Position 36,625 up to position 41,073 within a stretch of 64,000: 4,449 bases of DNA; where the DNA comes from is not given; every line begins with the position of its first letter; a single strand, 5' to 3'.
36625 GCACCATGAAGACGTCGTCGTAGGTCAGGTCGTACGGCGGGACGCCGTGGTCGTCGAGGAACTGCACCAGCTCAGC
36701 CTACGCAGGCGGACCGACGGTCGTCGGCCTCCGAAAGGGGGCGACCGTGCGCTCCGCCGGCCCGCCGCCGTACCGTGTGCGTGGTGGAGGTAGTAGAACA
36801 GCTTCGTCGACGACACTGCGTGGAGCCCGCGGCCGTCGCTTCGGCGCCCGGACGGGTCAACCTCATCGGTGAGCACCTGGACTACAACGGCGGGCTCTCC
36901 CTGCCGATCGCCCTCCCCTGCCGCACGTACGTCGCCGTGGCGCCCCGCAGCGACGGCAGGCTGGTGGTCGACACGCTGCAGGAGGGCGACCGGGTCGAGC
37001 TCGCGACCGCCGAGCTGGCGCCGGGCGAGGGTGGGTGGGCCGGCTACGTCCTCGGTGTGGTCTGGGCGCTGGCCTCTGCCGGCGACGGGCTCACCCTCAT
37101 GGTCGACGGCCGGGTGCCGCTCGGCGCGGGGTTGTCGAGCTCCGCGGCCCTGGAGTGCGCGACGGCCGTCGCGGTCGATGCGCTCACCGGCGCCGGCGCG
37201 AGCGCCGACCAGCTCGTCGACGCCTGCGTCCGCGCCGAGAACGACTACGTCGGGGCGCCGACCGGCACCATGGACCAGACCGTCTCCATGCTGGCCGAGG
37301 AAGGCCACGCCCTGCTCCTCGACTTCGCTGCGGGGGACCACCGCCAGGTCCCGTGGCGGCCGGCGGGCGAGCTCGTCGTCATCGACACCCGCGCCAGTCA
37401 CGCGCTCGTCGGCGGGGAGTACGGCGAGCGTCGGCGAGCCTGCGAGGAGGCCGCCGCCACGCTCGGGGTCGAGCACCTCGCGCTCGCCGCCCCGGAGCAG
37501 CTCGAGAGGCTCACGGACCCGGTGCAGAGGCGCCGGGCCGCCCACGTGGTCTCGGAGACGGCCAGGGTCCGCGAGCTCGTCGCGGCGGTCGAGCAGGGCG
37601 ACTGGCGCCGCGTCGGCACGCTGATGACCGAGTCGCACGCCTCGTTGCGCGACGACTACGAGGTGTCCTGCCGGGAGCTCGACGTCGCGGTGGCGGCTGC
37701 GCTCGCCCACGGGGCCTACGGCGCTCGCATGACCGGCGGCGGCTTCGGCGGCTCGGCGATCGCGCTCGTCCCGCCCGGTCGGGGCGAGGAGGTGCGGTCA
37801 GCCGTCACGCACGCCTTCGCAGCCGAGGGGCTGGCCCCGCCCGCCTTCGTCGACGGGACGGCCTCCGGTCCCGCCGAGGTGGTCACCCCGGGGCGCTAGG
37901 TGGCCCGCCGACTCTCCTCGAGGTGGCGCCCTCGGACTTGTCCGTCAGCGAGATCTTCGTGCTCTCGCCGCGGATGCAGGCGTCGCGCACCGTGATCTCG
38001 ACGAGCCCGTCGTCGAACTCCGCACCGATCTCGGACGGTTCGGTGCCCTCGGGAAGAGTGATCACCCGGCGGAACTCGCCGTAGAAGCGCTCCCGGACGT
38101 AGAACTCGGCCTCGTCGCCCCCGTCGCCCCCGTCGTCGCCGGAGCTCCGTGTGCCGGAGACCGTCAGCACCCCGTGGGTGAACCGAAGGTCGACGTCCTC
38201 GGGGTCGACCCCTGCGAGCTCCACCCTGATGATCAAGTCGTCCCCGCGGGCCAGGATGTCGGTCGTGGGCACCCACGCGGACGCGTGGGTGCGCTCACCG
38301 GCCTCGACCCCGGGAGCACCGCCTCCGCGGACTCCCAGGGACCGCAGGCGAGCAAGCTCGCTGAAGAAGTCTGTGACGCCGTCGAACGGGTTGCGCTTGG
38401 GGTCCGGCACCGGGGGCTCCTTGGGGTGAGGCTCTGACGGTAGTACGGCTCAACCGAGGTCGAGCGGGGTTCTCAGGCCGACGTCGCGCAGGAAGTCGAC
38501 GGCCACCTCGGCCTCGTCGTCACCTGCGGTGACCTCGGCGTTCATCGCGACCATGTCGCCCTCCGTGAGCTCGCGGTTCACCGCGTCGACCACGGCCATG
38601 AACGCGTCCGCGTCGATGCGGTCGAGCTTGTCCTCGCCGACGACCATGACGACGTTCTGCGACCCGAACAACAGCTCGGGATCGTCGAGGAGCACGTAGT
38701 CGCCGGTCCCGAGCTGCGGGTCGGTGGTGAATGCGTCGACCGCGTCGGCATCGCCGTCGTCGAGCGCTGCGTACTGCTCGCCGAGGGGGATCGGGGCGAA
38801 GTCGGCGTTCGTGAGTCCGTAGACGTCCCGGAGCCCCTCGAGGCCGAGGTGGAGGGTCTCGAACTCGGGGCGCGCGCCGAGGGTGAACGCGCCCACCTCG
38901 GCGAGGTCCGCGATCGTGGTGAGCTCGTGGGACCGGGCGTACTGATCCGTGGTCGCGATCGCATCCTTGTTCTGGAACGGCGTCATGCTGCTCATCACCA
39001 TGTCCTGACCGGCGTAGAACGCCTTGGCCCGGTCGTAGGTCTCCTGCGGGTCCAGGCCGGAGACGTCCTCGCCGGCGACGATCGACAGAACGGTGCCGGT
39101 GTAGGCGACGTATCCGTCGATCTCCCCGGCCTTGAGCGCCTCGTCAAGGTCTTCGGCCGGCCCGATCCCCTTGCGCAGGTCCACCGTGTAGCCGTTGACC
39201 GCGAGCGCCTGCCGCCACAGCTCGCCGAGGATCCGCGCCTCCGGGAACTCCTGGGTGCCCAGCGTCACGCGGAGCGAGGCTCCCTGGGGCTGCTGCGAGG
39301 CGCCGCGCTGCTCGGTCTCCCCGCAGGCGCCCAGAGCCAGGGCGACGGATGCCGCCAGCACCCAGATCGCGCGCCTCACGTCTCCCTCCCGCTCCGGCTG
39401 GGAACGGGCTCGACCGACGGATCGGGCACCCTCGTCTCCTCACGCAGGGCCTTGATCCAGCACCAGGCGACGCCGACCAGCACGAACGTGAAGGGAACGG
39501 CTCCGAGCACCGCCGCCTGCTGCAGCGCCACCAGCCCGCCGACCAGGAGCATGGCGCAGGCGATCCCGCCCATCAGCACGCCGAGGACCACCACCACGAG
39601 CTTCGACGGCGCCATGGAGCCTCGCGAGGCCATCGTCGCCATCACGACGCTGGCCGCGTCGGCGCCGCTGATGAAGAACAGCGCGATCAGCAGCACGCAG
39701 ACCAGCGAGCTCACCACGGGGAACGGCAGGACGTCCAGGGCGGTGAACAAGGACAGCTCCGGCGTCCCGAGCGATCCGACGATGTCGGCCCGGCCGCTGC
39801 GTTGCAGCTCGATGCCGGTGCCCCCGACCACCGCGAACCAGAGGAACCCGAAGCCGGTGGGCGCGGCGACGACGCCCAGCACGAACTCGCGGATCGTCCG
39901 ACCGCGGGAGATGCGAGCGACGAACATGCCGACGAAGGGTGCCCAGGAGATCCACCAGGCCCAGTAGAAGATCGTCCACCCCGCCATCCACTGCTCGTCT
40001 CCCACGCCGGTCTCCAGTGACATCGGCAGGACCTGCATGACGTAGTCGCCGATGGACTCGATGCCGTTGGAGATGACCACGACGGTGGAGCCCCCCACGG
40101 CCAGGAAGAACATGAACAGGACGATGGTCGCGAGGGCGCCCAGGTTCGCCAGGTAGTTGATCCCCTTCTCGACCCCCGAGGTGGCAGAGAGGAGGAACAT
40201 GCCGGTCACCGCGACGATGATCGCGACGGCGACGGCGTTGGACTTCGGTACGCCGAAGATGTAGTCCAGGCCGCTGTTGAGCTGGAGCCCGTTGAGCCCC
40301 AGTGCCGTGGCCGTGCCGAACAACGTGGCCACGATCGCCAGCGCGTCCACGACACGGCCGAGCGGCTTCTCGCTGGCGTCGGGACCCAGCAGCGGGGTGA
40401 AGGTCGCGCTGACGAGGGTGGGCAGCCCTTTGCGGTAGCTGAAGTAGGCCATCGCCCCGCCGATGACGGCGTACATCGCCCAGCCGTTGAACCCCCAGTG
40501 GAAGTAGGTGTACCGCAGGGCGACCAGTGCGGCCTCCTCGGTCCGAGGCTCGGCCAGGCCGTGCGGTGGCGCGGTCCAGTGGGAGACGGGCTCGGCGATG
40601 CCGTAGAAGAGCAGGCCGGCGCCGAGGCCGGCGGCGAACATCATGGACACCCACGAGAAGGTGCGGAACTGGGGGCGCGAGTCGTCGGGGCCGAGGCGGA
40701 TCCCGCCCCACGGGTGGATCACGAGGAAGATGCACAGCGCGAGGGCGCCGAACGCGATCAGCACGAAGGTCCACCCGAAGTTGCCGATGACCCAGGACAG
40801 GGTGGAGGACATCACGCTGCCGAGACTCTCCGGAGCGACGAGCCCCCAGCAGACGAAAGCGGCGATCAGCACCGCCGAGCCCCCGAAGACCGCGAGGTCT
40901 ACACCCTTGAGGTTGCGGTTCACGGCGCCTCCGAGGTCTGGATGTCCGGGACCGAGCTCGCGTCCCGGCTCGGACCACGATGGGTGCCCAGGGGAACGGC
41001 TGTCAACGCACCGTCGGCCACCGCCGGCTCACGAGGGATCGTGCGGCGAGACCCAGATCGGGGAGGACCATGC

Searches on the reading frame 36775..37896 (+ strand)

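Call 72: search_protein_families(library=pfam, proteins=[window:36775-37896:+], max_evalue=0.00001)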
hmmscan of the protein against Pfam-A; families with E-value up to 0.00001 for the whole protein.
window:36775-37896:+ (374 aa): 3 families
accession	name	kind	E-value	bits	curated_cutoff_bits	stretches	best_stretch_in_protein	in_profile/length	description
PF10509.15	GalKase_gal_bdg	-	5.6e-18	64.7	23.1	1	17-57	10-49/49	Galactokinase galactose-binding signature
PF00288.32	GHMP_kinases_N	-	2.4e-17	63.4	22.3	1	91-173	2-85/87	GHMP kinases N terminal domain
PF08544.19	GHMP_kinases_C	-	4.1e-17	62.8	21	1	269-348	2-83/85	GHMP kinases C terminal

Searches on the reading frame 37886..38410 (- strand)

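Call 73: search_protein_families(library=pfam, proteins=[window:37886-38410:-], max_evalue=0.00001)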
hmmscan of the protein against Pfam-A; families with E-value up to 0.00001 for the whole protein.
window:37886-38410:- (175 aa): 1 family
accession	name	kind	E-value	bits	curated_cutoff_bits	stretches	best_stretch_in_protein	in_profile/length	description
PF00011.27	HSP20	-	2.4e-13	50.5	20.8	1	57-143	7-87/102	Hsp20/alpha crystallin family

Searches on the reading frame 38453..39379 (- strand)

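Call 73: search_protein_families(library=pfam, proteins=[window:38453-39379:-], max_evalue=0.00001)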
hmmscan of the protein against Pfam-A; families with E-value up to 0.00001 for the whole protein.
window:38453-39379:- (309 aa): 1 family
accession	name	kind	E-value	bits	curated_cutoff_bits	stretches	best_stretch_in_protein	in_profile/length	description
PF04069.17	OpuAC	-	2.3e-39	136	21.2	1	38-298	3-256/257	Substrate binding domain of ABC-type glycine betaine transport system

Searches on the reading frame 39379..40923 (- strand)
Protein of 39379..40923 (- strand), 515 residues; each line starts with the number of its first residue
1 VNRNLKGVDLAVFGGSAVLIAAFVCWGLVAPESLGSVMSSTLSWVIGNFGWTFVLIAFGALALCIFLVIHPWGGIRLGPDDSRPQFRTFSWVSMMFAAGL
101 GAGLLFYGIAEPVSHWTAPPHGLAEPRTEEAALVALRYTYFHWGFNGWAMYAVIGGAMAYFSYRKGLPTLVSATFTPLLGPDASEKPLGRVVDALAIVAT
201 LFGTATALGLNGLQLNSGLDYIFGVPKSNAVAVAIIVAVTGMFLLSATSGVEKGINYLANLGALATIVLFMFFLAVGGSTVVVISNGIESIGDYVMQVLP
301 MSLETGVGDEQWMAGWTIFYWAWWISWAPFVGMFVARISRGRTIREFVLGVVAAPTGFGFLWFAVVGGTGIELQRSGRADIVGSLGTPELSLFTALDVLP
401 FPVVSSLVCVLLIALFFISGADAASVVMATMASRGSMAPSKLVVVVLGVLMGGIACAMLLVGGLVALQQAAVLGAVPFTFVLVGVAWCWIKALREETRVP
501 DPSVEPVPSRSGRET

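Call 73: search_protein_families(library=pfam, proteins=[window:39379-40923:-], max_evalue=0.00001)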
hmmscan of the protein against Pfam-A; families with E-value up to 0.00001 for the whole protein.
window:39379-40923:- (515 aa): 1 family
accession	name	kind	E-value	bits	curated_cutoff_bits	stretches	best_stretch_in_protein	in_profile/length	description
PF02028.23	BCCT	-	3.1e-169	563.9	27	1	12-496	1-485/485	BCCT, betaine/carnitine/choline family transporter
